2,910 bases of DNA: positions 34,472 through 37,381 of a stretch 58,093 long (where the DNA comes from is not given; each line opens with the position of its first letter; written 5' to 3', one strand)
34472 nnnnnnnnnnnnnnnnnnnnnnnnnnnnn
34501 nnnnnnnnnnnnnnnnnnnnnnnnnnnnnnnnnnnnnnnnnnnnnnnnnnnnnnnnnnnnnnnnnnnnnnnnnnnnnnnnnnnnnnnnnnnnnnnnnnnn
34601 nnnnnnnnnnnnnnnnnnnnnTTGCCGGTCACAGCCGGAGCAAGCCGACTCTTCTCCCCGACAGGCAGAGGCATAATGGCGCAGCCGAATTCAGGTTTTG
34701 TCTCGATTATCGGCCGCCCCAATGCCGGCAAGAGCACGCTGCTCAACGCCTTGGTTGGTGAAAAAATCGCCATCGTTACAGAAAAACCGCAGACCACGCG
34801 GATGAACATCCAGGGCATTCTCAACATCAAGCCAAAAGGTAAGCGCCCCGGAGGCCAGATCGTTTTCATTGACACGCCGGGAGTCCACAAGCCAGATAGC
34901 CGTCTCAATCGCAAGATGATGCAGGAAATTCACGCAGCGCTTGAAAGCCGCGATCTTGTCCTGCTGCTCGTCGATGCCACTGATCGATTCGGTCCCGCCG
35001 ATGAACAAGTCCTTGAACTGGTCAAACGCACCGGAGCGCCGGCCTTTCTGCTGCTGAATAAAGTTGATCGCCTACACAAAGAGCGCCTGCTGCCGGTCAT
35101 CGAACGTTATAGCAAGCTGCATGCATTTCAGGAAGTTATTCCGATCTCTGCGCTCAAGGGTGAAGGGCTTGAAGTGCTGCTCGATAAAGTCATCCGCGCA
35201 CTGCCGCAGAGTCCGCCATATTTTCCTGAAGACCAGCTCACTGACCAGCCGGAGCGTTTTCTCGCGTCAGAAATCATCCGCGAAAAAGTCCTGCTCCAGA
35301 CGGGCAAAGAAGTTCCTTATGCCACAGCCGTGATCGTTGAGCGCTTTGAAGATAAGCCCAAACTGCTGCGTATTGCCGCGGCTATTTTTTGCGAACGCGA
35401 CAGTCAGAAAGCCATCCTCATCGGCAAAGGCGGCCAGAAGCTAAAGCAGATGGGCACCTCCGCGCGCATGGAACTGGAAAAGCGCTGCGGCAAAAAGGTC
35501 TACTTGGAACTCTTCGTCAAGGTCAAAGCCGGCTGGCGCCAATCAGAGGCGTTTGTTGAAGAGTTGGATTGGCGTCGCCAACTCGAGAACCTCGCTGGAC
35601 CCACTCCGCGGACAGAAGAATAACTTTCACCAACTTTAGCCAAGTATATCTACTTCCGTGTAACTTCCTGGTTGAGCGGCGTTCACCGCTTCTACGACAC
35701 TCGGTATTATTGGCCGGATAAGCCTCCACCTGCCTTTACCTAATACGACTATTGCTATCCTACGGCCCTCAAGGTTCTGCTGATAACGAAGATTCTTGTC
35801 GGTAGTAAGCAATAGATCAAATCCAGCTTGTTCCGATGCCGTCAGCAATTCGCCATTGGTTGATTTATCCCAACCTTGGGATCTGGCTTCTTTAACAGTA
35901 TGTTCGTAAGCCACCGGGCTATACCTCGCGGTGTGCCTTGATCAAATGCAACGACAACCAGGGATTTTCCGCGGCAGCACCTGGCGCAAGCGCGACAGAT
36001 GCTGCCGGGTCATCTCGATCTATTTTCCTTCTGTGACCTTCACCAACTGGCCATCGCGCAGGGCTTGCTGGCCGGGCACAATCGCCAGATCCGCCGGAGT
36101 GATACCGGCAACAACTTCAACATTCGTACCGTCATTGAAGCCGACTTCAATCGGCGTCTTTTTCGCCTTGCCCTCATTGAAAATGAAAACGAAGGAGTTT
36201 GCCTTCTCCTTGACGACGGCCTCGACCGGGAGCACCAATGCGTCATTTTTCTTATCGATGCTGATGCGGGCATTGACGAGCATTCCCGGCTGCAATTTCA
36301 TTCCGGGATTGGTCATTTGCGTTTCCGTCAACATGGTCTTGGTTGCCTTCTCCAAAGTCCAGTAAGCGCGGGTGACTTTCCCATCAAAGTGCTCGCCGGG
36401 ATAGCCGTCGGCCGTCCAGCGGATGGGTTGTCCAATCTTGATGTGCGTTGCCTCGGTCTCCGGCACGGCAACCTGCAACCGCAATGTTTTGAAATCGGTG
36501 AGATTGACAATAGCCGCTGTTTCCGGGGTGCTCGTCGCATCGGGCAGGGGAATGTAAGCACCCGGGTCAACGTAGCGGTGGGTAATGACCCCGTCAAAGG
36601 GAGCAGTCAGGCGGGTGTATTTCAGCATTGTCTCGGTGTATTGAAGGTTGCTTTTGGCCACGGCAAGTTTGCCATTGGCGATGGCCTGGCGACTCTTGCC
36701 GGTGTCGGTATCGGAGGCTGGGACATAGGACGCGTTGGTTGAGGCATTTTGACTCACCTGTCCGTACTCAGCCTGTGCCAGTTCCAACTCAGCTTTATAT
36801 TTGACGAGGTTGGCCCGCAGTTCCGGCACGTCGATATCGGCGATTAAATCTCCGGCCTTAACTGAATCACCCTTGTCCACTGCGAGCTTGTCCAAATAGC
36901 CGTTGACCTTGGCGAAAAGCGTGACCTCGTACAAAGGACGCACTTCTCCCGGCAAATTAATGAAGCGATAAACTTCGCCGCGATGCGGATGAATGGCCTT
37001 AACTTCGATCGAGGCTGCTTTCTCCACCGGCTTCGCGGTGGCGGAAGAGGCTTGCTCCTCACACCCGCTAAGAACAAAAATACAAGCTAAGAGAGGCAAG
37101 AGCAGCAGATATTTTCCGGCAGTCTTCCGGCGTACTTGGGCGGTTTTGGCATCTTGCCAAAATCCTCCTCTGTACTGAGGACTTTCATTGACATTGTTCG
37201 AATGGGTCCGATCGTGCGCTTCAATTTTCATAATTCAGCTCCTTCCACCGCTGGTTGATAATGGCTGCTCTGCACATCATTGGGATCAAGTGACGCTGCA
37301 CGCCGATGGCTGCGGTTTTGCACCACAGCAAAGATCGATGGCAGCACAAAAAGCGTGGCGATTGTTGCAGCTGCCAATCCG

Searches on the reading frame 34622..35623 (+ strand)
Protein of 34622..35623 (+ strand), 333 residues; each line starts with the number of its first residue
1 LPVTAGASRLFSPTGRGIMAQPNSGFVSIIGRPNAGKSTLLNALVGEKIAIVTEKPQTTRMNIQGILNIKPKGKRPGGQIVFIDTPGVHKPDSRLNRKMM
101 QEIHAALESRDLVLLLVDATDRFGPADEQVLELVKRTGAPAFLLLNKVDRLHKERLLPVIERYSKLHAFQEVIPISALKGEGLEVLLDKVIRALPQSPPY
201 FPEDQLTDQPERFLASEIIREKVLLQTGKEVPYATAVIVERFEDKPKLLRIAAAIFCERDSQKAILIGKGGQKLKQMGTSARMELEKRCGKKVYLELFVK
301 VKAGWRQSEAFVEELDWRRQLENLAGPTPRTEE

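Call 31: search_protein_families(library=pfam, proteins=[window:34622-35623:+], max_evalue=0.001)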
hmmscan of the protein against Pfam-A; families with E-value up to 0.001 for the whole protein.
window:34622-35623:+ (333 aa): 10 families
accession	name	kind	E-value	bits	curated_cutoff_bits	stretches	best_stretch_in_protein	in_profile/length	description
PF01926.29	MMR_HSR1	-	2.7e-26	92.3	21.9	1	27-147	2-113/113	50S ribosome-binding GTPase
PF00009.33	GTP_EFTU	-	1.1e-16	61.4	26.5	1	27-195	6-187/188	Elongation factor Tu GTP binding domain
PF07650.23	KH_2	-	1.1e-16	60.9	22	1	230-306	1-78/78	KH domain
PF00350.29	Dynamin_N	-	2.3e-11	44.4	27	1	27-61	1-35/168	Dynamin family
PF02421.24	FeoB_N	-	1e-09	38.5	27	1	27-189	3-155/156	Ferrous iron transport protein B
PF04548.22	AIG1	-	8.5e-07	28.9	27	1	29-136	5-109/212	AIG1 family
PF03193.22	RsgA_GTPase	-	6e-06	26.6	30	0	25-57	107-142/174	RsgA GTPase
PF02492.25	cobW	-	0.00011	22.3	20.7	0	76-163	82-168/180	CobW/HypB/UreG, nucleotide-binding domain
PF10662.15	PduV-EutP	-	0.00015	22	21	0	82-188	40-139/143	Ethanolamine utilisation - propanediol utilisation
PF13401.12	AAA_22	-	0.00016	22.5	27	1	24-135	5-105/130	AAA domain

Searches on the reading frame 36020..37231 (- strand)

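Call 31: search_protein_families(library=pfam, proteins=[window:36020-37231:-], max_evalue=0.001)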
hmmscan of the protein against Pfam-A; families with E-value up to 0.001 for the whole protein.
window:36020-37231:- (403 aa): 4 families
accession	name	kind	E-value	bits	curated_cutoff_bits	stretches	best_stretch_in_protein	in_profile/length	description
PF16576.10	HlyD_D23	-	6.6e-26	91.4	30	1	106-319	23-214/214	Barrel-sandwich domain of CusB or HlyD membrane-fusion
PF13437.12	HlyD_3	-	1.5e-10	42.2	22.2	1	208-316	2-106/106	HlyD family secretion protein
PF13533.13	Biotin_lipoyl_2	-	7.5e-06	26.1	29.8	1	103-134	1-32/32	Biotin-lipoyl like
PF00364.28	Biotin_lipoyl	-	0.00037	20.7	22.1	0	102-133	42-73/73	Biotin-requiring enzyme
